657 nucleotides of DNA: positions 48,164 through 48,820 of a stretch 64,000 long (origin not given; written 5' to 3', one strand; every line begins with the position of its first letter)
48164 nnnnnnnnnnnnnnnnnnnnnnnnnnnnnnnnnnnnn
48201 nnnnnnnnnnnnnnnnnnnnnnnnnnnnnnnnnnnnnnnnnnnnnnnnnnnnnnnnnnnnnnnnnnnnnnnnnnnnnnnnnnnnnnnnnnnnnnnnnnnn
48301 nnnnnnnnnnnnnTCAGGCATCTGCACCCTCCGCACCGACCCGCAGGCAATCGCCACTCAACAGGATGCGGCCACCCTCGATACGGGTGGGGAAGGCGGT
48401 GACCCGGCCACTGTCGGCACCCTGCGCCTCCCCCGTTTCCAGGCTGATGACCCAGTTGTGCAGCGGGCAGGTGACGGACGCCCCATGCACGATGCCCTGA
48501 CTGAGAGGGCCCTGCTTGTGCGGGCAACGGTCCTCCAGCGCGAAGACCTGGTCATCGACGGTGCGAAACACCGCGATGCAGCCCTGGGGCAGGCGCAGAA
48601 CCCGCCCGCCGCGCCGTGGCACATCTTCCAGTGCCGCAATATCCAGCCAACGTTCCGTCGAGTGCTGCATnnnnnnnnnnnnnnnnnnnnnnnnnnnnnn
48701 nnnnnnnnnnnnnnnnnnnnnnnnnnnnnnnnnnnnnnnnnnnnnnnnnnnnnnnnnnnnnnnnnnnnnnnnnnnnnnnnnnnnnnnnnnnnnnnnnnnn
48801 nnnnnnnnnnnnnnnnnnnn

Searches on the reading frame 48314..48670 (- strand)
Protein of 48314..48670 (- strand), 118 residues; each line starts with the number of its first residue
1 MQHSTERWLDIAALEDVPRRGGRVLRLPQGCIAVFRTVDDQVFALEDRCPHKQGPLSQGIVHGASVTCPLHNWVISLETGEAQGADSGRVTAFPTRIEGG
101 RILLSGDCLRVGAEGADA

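Call 77: search_protein_families(library=pfam, proteins=[window:48314-48670:-], max_evalue=0.00001)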
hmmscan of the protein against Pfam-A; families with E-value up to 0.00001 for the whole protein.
window:48314-48670:- (118 aa): 2 families
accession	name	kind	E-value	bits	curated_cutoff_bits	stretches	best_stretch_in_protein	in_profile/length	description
PF13806.12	Rieske_2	-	8.7e-17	61.4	27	1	7-104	1-103/104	Rieske-like [2Fe-2S] domain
PF00355.32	Rieske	-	5e-15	55.6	20.3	1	8-85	2-78/88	Rieske [2Fe-2S] domain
